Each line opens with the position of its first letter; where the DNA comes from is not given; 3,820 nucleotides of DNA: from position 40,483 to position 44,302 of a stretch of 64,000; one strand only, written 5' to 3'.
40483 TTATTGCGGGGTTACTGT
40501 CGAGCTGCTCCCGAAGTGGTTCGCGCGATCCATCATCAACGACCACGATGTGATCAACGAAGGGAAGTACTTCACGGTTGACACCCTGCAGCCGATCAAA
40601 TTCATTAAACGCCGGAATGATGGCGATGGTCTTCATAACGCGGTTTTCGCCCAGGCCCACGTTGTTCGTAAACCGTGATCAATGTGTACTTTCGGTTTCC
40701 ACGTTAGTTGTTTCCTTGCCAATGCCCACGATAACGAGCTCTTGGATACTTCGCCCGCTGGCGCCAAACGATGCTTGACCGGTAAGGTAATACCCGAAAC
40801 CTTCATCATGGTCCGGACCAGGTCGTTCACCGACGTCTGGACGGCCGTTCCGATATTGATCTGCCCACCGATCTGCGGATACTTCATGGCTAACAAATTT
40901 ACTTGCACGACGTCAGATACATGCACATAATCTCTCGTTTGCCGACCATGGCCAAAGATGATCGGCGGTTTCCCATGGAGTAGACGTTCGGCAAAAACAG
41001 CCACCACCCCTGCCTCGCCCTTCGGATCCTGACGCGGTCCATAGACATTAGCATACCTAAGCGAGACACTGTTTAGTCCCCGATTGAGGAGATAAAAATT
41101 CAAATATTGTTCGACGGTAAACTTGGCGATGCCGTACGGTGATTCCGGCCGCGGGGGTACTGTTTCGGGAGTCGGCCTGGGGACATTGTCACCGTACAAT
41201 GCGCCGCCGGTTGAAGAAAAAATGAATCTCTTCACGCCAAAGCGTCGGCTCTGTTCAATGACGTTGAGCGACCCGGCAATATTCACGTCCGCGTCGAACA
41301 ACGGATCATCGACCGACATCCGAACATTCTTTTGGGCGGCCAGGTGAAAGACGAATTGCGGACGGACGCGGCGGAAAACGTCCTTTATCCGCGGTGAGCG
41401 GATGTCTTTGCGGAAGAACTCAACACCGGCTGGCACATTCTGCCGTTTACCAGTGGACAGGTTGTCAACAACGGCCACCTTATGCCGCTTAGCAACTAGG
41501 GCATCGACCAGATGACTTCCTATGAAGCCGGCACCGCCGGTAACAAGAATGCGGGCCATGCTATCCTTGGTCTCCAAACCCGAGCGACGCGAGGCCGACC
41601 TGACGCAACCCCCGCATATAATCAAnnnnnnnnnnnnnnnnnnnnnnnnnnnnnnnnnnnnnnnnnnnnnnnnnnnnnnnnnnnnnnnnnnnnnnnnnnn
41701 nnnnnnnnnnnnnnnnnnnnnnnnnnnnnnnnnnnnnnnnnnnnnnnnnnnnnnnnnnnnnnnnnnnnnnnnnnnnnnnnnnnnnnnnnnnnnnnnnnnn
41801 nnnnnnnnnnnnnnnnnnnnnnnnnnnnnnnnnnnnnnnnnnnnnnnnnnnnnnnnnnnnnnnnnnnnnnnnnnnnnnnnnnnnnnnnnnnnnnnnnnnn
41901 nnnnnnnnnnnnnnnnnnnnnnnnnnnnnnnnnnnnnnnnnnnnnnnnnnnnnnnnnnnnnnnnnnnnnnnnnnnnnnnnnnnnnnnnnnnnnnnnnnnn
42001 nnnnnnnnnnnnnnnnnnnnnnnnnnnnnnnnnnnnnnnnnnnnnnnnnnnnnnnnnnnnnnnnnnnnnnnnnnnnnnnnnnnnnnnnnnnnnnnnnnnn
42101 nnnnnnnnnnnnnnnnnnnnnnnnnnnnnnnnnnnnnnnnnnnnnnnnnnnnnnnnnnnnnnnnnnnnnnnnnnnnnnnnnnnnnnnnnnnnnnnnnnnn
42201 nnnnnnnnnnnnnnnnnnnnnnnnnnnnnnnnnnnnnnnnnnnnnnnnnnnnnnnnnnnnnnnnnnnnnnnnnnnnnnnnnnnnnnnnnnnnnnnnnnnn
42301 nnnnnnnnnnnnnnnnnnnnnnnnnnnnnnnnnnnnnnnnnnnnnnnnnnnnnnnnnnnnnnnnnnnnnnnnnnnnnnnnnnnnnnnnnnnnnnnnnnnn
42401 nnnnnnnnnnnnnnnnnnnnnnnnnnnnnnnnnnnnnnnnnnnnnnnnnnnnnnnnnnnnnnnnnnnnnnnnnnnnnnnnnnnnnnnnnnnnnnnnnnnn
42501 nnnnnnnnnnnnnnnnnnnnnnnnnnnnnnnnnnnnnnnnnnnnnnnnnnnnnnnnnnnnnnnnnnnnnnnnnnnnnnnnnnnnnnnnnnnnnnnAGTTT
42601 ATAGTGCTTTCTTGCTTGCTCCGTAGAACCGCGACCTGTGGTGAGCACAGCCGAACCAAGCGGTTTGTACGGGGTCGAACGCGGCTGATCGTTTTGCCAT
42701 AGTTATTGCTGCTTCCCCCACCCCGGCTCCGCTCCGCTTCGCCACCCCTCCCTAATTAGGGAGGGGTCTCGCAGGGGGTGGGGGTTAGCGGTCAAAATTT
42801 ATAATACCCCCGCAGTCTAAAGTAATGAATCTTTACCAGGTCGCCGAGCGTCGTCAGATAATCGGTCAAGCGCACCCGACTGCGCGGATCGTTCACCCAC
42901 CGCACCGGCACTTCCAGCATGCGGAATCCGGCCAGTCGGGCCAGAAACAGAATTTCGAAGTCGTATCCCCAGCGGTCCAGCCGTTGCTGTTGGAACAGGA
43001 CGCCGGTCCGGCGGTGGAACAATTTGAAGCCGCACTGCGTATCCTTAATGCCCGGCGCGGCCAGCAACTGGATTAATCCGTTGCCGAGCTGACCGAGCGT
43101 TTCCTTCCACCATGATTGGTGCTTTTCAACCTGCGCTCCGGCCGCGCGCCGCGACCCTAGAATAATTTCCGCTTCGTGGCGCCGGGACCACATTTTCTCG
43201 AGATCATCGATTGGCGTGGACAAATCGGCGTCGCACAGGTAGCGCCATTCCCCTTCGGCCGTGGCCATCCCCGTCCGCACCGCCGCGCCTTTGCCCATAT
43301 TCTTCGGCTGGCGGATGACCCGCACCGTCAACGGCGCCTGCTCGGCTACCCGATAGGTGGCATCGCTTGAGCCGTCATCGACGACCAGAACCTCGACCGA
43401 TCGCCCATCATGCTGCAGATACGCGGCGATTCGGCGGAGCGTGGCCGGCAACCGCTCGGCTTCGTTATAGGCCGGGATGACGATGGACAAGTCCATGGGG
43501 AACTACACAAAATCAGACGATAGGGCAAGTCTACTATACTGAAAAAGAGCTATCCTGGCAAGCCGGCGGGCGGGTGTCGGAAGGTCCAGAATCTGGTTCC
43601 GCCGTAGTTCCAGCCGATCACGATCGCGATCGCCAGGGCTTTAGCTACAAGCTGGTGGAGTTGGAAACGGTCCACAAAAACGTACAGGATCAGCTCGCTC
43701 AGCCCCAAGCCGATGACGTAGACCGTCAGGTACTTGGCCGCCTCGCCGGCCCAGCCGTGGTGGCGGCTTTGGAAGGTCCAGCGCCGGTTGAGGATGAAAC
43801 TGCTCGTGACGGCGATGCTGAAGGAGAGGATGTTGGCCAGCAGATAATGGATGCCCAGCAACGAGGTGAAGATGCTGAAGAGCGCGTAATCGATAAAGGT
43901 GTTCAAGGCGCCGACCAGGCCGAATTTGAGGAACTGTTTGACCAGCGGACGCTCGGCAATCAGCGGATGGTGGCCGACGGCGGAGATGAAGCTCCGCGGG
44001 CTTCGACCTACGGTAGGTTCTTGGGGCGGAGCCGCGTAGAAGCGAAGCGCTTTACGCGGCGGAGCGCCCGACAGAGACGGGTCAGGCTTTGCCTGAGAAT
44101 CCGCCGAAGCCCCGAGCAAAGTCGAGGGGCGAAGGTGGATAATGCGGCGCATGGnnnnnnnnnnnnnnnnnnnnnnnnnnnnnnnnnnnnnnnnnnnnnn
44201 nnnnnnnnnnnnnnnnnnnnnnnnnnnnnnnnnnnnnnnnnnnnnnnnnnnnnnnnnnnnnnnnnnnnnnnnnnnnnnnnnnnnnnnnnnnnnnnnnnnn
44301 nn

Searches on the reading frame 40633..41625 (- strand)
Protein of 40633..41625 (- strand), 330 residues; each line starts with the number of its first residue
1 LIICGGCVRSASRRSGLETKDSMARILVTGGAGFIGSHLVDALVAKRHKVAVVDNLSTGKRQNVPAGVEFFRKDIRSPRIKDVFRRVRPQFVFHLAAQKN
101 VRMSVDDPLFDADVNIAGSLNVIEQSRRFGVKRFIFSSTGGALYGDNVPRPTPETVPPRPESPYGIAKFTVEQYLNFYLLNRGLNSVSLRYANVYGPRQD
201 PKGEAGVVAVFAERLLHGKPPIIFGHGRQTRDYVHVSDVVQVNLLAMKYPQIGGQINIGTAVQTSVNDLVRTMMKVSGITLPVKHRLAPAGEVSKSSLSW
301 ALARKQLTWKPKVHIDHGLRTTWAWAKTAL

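Call 44: search_protein_families(library=pfam, proteins=[window:40633-41625:-], max_evalue=0.00001)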
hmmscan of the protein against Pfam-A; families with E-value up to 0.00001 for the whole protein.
window:40633-41625:- (330 aa): 8 families
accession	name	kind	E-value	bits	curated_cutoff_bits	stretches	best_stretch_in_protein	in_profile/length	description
PF01370.27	Epimerase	-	3e-60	204.1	20.9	1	26-259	1-240/240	NAD dependent epimerase/dehydratase family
PF16363.11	GDP_Man_Dehyd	-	4e-51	174.9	27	1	27-321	1-331/332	GDP-mannose 4,6 dehydratase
PF02719.21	Polysacc_synt_2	-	1.7e-18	67.3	20.2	1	26-280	1-250/293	Polysaccharide biosynthesis protein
PF01073.25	3Beta_HSD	-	1.7e-16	60.5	22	1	27-249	1-231/280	3-beta hydroxysteroid dehydrogenase/isomerase family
PF04321.23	RmlD_sub_bind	-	2.1e-12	47.2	27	1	25-198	2-155/287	RmlD substrate binding domain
PF13460.12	NAD_binding_10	-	5.4e-08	33.4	27.2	1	30-176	1-132/184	NAD(P)H-binding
PF05368.20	NmrA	-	2.7e-06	27.6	27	1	25-141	4-109/298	NmrA-like family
PF07993.18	NAD_binding_4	-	4e-06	26.6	20.1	0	28-52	1-25/258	Male sterility protein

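Call 45: search_protein_families(library=ncbifam, proteins=[window:40633-41625:-], max_evalue=1e-8)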
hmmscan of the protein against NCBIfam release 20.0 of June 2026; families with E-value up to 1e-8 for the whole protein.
window:40633-41625:- (330 aa): 23 families
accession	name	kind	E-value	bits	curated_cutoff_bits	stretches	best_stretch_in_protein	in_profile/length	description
TIGR01179.1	galE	equivalog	3.6e-56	190.4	262.3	1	25-328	1-327/332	UDP-glucose 4-epimerase GalE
TIGR01181.1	dTDP_gluc_dehyt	equivalog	1.1e-39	136.5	365.1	1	25-326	1-311/321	dTDP-glucose 4,6-dehydratase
TIGR02197.1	heptose_epim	equivalog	4.1e-36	124.7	274.6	1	26-278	1-261/316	ADP-glyceromanno-heptose 6-epimerase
TIGR04180.1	EDH_00030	hypoth_equivalog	6.5e-35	120.6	475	1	26-313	1-296/297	NAD-dependent 4,6-dehydratase LegB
NF007956.0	PRK10675.1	subfamily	4.1e-33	114.9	394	1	25-326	2-329/338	UDP-glucose 4-epimerase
NF011728.1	PRK15181.1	equivalog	2.8e-31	108.8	760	1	24-325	16-336/348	Vi polysaccharide biosynthesis UDP-N-acetylglucosaminuronic acid C-4 epimerase TviC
NF007582.0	PRK10217.1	equivalog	5.2e-24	85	698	1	23-276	1-269/355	dTDP-glucose 4,6-dehydratase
NF008360.0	PRK11150.1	equivalog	8.2e-22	77.8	452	1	135-274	112-251/310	ADP-glyceromanno-heptose 6-epimerase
NF007490.0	PRK10084.1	subfamily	2.9e-21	75.9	649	2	154-325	157-333/361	dTDP-glucose 4,6-dehydratase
TIGR03466.1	HpnA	hypoth_equivalog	2.5e-19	69.4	367.65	1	25-316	2-283/327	hopanoid-associated sugar epimerase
TIGR02622.1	CDP_4_6_dhtase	equivalog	1.3e-16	60.7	278.45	1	25-144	6-133/352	CDP-glucose 4,6-dehydratase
TIGR01472.1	gmd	equivalog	2.9e-16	59.6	415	1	79-285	68-276/342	GDP-mannose 4,6-dehydratase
NF047922.1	GDPFucSynFcl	equivalog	3.5e-16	59.5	500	1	24-325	3-300/308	GDP-L-fucose synthase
NF043036.1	ErythonDh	equivalog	6.6e-16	58.4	325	1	25-190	2-175/321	D-erythronate dehydrogenase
NF042422.1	oxyalk_red_OleD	equivalog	8e-15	55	580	1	25-253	2-221/329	2-alkyl-3-oxoalkanoate reductase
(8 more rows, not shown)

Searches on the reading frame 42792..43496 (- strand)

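Call 70: search_protein_families(library=pfam, proteins=[window:42792-43496:-], max_evalue=0.001)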
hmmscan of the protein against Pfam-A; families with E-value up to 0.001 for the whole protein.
window:42792-43496:- (234 aa): 3 families
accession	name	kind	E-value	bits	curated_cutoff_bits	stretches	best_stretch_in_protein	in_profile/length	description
PF00535.33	Glycos_transf_2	-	3.2e-28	99.2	23.3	1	4-162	1-161/168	Glycosyl transferase family 2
PF13641.12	Glyco_tranf_2_3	-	3.6e-08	34.1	27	1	3-91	3-96/230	Glycosyltransferase like family 2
PF10111.15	Glyco_tranf_2_2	-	4.9e-07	30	27.3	1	4-104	1-104/276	Glycosyltransferase like family 2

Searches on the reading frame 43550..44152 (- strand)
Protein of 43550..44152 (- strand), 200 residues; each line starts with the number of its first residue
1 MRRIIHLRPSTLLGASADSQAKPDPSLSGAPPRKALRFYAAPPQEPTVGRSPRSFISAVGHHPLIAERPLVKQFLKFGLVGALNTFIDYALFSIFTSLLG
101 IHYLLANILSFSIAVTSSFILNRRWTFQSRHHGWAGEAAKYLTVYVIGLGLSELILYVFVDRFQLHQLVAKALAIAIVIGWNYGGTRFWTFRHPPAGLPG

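Call 70: search_protein_families(library=pfam, proteins=[window:43550-44152:-], max_evalue=0.001)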
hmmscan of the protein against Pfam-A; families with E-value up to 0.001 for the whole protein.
window:43550-44152:- (200 aa): 1 family
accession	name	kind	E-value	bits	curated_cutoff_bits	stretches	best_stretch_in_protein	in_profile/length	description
PF04138.20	GtrA_DPMS_TM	-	3.6e-33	114.7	26.1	1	76-191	1-117/117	GtrA/DPMS, transmembrane domain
